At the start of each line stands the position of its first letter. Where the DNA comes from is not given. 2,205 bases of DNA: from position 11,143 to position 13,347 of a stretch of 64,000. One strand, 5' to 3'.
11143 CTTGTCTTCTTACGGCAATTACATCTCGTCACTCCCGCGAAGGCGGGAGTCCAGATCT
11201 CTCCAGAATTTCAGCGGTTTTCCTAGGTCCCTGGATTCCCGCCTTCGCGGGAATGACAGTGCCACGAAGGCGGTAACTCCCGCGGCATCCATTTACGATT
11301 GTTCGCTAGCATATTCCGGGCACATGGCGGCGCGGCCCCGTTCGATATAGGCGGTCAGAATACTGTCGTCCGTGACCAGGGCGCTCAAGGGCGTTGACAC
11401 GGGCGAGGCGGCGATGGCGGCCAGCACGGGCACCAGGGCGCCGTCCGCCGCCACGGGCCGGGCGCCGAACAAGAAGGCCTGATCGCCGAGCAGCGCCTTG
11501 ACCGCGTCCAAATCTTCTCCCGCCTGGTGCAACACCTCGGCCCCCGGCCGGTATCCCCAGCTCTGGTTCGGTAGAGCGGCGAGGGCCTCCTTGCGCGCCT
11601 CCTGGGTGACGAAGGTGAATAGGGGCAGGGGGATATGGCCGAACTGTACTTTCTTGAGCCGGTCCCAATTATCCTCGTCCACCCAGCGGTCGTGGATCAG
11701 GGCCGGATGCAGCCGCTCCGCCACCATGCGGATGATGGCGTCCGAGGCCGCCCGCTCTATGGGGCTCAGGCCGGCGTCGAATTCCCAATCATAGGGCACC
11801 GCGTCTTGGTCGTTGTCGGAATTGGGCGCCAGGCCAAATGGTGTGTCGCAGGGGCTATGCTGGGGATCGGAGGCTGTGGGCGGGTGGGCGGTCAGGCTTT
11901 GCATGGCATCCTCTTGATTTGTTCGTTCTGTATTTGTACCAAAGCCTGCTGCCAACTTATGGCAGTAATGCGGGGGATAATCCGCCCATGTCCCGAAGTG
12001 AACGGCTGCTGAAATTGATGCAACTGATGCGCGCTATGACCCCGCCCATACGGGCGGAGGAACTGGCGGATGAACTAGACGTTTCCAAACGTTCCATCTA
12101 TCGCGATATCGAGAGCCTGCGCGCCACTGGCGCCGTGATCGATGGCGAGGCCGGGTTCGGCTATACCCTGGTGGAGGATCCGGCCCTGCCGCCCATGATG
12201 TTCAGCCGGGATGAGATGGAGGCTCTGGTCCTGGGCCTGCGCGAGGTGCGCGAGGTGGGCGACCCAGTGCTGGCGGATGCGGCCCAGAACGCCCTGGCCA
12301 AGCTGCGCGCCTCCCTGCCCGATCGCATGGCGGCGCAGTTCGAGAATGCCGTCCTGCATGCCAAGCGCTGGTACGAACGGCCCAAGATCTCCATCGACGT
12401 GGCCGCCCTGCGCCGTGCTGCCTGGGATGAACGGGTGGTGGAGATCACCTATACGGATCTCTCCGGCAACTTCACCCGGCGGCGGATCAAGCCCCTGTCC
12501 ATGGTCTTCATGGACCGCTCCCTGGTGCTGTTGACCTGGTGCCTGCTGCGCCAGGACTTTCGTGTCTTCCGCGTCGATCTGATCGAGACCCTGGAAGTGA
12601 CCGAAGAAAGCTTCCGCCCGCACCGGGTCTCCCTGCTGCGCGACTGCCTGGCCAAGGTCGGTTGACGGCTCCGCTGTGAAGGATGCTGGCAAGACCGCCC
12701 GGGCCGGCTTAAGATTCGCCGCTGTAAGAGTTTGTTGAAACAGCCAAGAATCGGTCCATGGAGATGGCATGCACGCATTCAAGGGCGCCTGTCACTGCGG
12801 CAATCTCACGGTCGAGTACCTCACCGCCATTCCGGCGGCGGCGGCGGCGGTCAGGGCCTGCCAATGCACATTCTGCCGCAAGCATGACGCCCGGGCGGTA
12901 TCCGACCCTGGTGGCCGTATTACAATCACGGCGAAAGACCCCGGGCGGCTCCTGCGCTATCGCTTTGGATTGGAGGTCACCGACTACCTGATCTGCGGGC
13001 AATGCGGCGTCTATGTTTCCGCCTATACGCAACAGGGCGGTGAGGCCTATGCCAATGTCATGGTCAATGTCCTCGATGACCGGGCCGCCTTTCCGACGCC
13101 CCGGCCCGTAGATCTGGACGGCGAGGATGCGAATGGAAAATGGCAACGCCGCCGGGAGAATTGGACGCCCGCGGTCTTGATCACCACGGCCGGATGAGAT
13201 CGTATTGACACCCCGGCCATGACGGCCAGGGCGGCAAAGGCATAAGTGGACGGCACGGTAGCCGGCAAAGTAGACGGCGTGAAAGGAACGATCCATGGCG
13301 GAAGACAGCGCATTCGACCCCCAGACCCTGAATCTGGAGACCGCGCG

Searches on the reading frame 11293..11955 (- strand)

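Call 18: search_protein_families(library=pfam, proteins=[window:11293-11955:-])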
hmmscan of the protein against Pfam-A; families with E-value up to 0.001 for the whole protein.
window:11293-11955:- (220 aa): 4 families
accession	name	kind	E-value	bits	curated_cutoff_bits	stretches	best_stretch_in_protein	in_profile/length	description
PF10568.15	Tom37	-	4.2e-08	34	25.1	1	56-117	58-120/124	Outer mitochondrial membrane transport complex protein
PF17171.9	GST_C_6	-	5.4e-07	29.7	28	1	146-206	2-63/64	Glutathione S-transferase, C-terminal domain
PF17172.10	GST_N_4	-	2.9e-06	28.3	30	1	59-96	62-99/99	Glutathione S-transferase N-terminal domain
PF13410.11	GST_C_2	-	3.6e-05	24.2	24.9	1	145-206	11-69/69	Glutathione S-transferase, C-terminal domain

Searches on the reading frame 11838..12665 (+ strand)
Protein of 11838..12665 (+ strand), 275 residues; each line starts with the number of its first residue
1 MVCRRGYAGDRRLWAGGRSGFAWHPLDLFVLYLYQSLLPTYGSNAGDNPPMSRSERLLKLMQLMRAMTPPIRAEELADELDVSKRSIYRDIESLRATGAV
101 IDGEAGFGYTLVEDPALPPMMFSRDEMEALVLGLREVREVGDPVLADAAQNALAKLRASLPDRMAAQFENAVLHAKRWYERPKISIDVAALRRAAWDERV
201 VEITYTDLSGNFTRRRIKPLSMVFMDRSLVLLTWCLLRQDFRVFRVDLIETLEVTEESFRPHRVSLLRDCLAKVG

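Call 10: search_protein_families(library=pfam, proteins=[window:11838-12665:+])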
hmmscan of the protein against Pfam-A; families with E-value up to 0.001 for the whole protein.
window:11838-12665:+ (275 aa): 3 families
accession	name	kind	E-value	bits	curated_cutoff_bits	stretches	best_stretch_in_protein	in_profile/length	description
PF13280.12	WYL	-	4.3e-16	59.1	21.8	1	189-254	4-70/70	WYL domain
PF08279.18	HTH_11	-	5.9e-16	58.5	25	1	56-109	1-54/55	HTH domain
PF19187.6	HTH_PafC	-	9.7e-09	35.5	32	1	55-158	4-115/115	PafC helix-turn-helix domain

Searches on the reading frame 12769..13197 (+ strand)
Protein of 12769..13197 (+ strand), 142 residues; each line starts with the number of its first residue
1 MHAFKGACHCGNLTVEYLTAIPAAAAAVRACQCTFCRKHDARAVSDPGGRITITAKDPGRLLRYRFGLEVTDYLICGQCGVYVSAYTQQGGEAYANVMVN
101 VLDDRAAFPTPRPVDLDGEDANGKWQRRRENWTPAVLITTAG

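Call 10: search_protein_families(library=pfam, proteins=[window:12769-13197:+])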
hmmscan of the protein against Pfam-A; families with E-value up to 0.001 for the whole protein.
window:12769-13197:+ (142 aa): 1 family
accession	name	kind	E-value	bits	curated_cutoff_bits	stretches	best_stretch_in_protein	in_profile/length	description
PF04828.22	GFA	-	3.8e-07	30.6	24.3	1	4-108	2-105/115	Glutathione-dependent formaldehyde-activating enzyme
